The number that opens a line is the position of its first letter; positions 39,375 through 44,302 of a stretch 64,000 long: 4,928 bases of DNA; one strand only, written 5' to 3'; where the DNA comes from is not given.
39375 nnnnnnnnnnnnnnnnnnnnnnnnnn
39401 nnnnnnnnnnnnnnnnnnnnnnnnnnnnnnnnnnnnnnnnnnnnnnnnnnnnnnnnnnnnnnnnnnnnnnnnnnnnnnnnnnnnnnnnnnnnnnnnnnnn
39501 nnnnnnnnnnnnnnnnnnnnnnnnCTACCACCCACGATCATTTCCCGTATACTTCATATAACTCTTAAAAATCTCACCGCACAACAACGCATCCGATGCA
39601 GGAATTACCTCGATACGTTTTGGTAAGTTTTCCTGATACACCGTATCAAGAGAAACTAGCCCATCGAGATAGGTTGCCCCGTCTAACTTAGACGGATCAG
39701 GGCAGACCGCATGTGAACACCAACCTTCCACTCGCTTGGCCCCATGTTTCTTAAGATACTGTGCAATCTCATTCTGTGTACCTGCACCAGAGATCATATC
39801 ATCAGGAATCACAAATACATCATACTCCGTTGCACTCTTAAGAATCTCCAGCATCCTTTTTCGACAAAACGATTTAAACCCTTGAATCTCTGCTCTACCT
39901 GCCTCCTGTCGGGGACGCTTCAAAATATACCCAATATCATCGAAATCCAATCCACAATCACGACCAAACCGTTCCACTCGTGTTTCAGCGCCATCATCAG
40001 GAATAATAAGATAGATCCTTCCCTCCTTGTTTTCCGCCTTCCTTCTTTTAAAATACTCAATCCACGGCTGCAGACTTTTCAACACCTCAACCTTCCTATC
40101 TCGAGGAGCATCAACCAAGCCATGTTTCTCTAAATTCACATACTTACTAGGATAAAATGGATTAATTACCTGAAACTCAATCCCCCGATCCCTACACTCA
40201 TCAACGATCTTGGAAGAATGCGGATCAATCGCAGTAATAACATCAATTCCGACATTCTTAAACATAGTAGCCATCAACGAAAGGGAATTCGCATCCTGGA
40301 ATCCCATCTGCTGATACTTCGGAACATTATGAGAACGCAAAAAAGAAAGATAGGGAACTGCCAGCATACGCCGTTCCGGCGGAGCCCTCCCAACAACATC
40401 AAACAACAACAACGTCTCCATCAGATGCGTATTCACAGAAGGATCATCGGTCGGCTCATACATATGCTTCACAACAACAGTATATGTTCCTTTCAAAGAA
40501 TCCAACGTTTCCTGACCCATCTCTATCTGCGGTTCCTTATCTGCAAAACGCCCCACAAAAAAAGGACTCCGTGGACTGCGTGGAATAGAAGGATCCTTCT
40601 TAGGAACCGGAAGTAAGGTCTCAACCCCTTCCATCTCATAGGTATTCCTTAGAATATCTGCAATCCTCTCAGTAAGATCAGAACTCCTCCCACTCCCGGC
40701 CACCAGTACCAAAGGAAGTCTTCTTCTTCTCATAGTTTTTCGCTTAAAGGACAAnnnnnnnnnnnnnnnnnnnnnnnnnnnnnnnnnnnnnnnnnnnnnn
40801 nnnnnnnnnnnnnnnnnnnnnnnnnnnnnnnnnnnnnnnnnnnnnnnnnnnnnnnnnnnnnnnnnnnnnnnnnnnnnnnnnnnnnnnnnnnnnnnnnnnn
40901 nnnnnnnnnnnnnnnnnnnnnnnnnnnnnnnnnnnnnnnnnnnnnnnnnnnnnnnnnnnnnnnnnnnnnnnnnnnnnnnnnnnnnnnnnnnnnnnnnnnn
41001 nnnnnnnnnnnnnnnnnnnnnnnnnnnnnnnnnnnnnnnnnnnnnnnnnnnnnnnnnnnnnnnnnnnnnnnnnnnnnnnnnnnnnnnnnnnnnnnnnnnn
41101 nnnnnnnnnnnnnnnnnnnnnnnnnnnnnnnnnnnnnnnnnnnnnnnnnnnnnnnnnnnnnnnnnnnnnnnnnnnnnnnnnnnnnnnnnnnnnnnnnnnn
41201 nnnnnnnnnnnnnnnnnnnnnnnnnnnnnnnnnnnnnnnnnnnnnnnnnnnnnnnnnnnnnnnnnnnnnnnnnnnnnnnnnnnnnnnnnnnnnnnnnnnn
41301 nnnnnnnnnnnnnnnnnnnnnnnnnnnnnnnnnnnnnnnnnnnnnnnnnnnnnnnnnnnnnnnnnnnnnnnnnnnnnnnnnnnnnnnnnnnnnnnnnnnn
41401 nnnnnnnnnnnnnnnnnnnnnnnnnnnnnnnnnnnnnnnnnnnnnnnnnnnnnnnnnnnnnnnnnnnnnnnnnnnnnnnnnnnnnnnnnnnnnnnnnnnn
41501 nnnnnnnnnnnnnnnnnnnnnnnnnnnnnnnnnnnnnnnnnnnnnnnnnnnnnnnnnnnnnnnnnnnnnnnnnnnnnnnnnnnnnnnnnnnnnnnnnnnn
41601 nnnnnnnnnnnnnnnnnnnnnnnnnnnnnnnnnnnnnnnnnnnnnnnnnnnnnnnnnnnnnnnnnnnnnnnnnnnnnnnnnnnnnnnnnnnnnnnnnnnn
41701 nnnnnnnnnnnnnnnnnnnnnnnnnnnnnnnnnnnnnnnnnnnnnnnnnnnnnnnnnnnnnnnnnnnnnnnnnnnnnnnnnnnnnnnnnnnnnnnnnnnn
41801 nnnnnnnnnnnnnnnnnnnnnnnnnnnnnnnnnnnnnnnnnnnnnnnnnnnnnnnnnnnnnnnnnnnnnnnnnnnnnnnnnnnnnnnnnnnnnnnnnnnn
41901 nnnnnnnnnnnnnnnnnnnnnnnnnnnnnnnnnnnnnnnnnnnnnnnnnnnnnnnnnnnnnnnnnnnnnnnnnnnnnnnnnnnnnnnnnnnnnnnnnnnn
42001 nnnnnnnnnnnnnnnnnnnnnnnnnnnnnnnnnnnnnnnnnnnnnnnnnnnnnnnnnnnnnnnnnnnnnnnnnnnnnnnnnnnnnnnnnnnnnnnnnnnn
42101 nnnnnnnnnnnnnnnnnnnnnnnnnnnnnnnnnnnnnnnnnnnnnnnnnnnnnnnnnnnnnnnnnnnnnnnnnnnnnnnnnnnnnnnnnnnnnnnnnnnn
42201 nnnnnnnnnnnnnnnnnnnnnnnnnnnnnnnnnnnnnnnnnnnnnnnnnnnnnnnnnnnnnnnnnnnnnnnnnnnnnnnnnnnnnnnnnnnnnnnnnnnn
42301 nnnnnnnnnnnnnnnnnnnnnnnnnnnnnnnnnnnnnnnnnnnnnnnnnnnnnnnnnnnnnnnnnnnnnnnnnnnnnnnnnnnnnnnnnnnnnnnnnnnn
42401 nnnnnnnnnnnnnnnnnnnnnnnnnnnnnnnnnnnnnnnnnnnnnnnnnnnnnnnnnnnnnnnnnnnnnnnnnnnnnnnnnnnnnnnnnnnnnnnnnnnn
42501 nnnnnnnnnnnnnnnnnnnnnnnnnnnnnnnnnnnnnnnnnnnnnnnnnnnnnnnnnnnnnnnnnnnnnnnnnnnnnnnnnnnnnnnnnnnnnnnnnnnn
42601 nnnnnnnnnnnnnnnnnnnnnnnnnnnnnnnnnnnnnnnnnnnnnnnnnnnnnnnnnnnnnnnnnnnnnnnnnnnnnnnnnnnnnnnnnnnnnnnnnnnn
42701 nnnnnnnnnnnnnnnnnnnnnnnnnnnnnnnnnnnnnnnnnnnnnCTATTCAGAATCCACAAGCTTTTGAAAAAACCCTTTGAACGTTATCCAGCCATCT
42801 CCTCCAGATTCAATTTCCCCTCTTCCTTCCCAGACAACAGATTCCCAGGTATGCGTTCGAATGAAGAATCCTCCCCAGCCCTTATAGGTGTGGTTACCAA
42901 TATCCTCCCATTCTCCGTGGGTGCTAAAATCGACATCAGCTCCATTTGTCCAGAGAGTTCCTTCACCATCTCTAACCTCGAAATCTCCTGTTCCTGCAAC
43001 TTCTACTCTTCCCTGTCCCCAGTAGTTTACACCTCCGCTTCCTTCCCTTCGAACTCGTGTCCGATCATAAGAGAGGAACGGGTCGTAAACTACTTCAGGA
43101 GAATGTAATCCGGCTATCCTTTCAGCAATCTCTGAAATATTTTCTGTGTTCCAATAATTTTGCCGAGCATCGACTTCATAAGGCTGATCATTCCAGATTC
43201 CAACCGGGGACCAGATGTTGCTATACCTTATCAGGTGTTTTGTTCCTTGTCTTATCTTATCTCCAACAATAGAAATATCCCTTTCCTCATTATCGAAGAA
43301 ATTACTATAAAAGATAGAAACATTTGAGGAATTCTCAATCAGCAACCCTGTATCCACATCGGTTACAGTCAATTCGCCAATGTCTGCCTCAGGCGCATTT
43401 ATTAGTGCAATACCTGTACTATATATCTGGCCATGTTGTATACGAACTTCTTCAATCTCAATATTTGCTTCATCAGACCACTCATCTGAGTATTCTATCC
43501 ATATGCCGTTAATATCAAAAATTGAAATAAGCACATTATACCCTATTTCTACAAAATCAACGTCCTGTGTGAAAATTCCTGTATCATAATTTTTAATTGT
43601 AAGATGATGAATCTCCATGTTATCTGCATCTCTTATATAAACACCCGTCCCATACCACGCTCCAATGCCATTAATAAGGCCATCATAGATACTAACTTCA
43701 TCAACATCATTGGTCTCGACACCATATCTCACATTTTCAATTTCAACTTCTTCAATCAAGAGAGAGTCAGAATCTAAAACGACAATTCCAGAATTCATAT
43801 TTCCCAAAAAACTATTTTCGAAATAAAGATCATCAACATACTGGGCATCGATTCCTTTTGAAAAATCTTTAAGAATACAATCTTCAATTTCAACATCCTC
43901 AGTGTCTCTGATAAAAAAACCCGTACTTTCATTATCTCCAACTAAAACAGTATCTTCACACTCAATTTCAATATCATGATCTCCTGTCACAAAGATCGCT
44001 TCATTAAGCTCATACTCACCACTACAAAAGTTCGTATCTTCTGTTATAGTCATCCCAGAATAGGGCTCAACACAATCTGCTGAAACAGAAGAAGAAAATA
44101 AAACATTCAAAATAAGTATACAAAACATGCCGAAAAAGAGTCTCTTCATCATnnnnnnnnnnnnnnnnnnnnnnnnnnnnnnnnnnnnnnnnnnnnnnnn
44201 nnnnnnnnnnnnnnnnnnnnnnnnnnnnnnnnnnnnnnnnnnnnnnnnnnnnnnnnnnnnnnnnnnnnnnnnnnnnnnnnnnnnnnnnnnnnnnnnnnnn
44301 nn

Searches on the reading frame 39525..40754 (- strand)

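Call 10: search_protein_families(library=ncbifam, proteins=[window:39525-40754:-], max_evalue=0.001)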
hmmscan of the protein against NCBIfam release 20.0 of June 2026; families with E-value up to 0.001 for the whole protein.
window:39525-40754:- (409 aa): 11 families
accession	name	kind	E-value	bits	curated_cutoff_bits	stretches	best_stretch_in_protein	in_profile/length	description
TIGR01251.1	ribP_PPkin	subfamily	1.6e-21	76.5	113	2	223-384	141-285/309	ribose-phosphate diphosphokinase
NF002320.0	PRK01259.1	subfamily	2.3e-16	60.1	297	2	247-385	166-292/316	ribose-phosphate diphosphokinase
NF002758.0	PRK02812.1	equivalog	4.6e-13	49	518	2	63-183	46-152/330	ribose-phosphate pyrophosphokinase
NF002095.0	PRK00934.1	equivalog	5.5e-13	48.7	296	1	243-351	153-245/287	ribose-phosphate diphosphokinase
NF002618.0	PRK02269.1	equivalog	1.7e-11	44.3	460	2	302-385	209-294/321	ribose-phosphate diphosphokinase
NF003428.0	PRK04923.1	equivalog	2.3e-11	43.4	536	2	313-376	219-283/319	ribose-phosphate diphosphokinase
NF002844.0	PRK03092.1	equivalog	3.9e-11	42.8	438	2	85-183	54-142/326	ribose-phosphate diphosphokinase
NF002686.0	PRK02458.1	equivalog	4.4e-08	32.9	506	1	102-212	65-168/323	ribose-phosphate diphosphokinase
NF005537.0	PRK07199.1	subfamily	4.3e-07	29.3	322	0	248-355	163-255/301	ribose-phosphate diphosphokinase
NF005299.0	PRK06827.1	subfamily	5.1e-06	25.5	327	0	246-366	209-320/383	phosphoribosylpyrophosphate synthetase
NF001815.0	PRK00553.1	equivalog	0.00047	19.4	484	0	314-350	221-257/332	ribose-phosphate pyrophosphokinase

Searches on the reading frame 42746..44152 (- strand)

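Call 10: search_protein_families(library=ncbifam, proteins=[window:42746-44152:-], max_evalue=0.001)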
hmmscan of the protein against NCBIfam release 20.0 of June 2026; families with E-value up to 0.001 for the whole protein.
window:42746-44152:- (468 aa): 2 families
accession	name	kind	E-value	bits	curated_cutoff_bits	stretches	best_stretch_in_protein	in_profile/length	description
TIGR04247.1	NosD_copper_fam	subfamily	5.6e-08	31.8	300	0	116-210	71-239/377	nitrous oxide reductase family maturation protein NosD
TIGR03805.1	beta_helix_1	subfamily_domain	0.00029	20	141.5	0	63-191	118-244/314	parallel beta-helix domain-containing protein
